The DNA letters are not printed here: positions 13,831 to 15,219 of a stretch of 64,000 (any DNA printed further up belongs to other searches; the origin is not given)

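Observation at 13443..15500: Decayed defence-like islet: DUF2726 nuclease-like protein, NERD protein and the 5' relic of a Type III/IIG adenine methyltransferase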

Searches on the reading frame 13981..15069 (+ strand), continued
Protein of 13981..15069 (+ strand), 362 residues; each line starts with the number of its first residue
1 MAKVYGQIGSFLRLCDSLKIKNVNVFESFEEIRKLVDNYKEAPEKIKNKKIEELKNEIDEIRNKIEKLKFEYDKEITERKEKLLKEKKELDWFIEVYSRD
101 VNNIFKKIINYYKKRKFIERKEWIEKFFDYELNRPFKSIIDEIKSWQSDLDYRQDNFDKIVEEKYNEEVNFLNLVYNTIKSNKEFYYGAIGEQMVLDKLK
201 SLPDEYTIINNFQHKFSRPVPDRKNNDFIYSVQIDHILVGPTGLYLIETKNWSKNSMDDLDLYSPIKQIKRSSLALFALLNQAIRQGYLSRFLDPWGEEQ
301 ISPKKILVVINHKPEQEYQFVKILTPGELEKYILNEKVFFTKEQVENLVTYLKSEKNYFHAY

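Call 64: search_solved_structures(query=A2, max_evalue=1, show_alignments=1)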
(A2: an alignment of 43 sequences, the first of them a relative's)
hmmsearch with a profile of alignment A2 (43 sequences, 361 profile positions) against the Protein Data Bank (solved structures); distinct sequences matched with E-value up to 1: 37.
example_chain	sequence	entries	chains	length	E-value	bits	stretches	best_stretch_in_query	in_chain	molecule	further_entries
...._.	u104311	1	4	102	0.031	16.8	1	71-162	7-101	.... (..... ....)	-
9okb_K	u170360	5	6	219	0.05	16.1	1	45-188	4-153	bmCENP-K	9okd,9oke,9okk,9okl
1ez3_A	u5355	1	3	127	0.07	15.6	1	26-114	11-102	SYNTAXIN-1A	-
3s84_A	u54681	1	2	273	0.078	15.5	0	40-163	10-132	Apolipoprotein A-IV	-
4zry_B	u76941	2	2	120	0.088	15.3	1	48-116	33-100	Keratin, type II cytoskeletal 1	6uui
1d6i_A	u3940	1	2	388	0.1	15.1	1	293-357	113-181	CHALCONE SYNTHASE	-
1bq6_A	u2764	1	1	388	0.1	15.1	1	293-357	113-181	CHALCONE SYNTHASE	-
1i86_A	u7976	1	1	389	0.1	15.1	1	293-357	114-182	CHALCONE SYNTHASE 2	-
1i88_A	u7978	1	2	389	0.11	15.1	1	293-357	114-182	CHALCONE SYNTHASE 2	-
1jwx_A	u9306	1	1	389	0.11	15.1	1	293-357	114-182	CHALCONE SYNTHASE 2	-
1bi5_A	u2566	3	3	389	0.11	15.1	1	293-357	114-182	CHALCONE SYNTHASE | PROTEIN (CHALCONE SYNTHASE)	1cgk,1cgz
1i89_A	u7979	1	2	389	0.11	15.1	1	293-357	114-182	CHALCONE SYNTHASE 2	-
1i8b_A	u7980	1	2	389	0.11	15.1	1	293-357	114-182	CHALCONE SYNTHASE 2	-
1d6h_A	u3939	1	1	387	0.11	15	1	293-357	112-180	CHALCONE SYNTHASE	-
8qad_A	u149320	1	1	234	0.11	14.9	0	47-114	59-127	sc-apCC-6-LLIA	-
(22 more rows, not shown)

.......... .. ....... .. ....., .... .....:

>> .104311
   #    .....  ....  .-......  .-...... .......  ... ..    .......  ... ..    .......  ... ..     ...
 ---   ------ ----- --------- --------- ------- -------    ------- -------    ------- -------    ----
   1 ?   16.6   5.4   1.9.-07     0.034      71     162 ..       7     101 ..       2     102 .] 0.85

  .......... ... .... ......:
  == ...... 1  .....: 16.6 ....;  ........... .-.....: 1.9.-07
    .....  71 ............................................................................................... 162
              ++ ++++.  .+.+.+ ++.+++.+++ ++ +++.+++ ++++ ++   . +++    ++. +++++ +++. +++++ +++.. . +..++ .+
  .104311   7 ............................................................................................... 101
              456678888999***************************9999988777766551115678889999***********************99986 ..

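Call 67: predict_structure(alignment_id=A2)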
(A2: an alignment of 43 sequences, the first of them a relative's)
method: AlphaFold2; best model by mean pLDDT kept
length: 362 residues; sequences in the alignment: 43
mean_pLDDT: 91.9   pTM: 0.78
mean pLDDT of the five models: 91.9, 91.4, 90.8, 89.3, 88.2
residues with pLDDT >= 90: 303; 70-90: 39; 50-70: 14; < 50: 6
segments of 3 or more residues with pLDDT < 50: 358-362
pLDDT, mean of each block of 10 residues (from residue 1): 95 96 94 95 97 98 98 97 97 94 92 96 96 95 98 98 97 96 93 96 98 92 90 96 96 59 78 94 91 80 93 81 94 96 96 68 26
secondary structure, 60 per line:
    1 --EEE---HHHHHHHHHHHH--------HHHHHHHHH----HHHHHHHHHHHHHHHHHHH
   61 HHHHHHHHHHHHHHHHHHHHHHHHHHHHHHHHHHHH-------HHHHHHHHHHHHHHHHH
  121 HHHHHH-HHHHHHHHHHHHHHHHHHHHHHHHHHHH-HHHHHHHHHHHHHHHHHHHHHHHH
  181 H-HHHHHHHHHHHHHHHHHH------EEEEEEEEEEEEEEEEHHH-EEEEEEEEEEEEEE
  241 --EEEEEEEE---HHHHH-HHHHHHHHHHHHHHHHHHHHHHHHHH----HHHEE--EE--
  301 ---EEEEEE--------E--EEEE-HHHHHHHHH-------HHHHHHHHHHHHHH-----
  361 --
elements in order: E3-5 H9-20 H29-37 H42-96 H104-126 H128-155 H157-181 H183-200 E207-222 E227-240 E243-250 H254-258 H260-285 E304-309 E321-324 H326-334 H342-355

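Call 72: search_dna_similar(query=window:13981-15066:+, collection=plasmids, mode=protein, max_rows=12)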
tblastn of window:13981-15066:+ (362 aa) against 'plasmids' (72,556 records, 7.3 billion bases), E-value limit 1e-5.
No match.

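Call 73: fold_search(model_id=the predicted structure, library=pdb)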
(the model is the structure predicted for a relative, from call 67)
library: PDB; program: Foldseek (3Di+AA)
matches with E <= 10: 629; with E <= 0.001: 0
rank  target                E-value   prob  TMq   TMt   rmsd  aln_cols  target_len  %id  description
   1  8q44_B                4.7e-03  0.96  0.22  0.19   9.3       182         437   11  Crystal structure of cA4-bound Can2 (E364R) in complex with oligo-T DNA (released 2023-11-22)
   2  8q43_A                1.3e-02  0.93  0.23  0.21   8.9       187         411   12  Crystal structure of cA4-bound Can2 (E341A) in complex with oligo-C DNA (released 2023-11-22)
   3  8q42_B                1.6e-02  0.87  0.22  0.19   9.0       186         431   12  Crystal structure of cA4-bound Can2 (E341A) in complex with oligo-A DNA (released 2023-11-22)
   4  9dou_A                3.0e-02  0.63  0.18  0.09  10.8       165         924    9  Taeniopygia guttata R2 retrotransposon (R2Tg) initiating target-primed reverse transcription (released 2025-05-21)
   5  6ixf_B                3.2e-02  0.51  0.15  0.22  19.2       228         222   12  Crystal structure of SeMet apo SH3BP5 (P41) (released 2019-03-20)
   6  6p4f_B                3.8e-02  0.75  0.18  0.17  11.7       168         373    8  Crystal structure of the XPB-Bax1-forked DNA ternary complex (released 2020-06-17)
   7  4tko                  4.3e-02  0.41  0.19  0.20  18.1       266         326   15  Structure of the periplasmic adaptor protein EmrA (released 2014-07-09)
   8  8q42_A                5.1e-02  0.75  0.23  0.20   7.9       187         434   12  Crystal structure of cA4-bound Can2 (E341A) in complex with oligo-A DNA (released 2023-11-22)
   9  8q3z_A                5.1e-02  0.72  0.22  0.19   9.1       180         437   12  Crystal structure of cA4-bound Can2 from Thermoanaerobacter brockii (released 2023-11-22)
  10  6ixf_A                5.1e-02  0.47  0.15  0.22  17.0       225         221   12  Crystal structure of SeMet apo SH3BP5 (P41) (released 2019-03-20)
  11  8q43_B                5.4e-02  0.69  0.23  0.20   8.3       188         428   12  Crystal structure of cA4-bound Can2 (E341A) in complex with oligo-C DNA (released 2023-11-22)
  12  5nnv_D                7.3e-02  0.63  0.19  0.26  16.7       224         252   16  Structure of a Bacillus subtilis Smc coiled coil middle fragment (released 2017-06-21)
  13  6hz4_M                7.8e-02  0.28  0.23  0.24  15.2       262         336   14  Structure of McrBC without DNA binding domains (one half of the full complex) (released 2019-07-24)
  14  4ilo_A                8.8e-02  0.75  0.23  0.31   9.9       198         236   13  2.12A resolution structure of CT398 from Chlamydia trachomatis (released 2014-01-01)
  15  6z6o_D                1.2e-01  0.57  0.22  0.16  19.8       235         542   12  HDAC-TC (released 2021-02-17)
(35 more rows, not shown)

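Call 77: search_protein_families(library=phrogs, proteins=[window:13981-15066:+], max_evalue=0.001)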
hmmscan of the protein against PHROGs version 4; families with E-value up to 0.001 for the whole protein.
window:13981-15066:+ (362 aa): 1 family
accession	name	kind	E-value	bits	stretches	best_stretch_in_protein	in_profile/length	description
phrog_95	-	integration and excision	0.00036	20.2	1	33-149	434-559/651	integrase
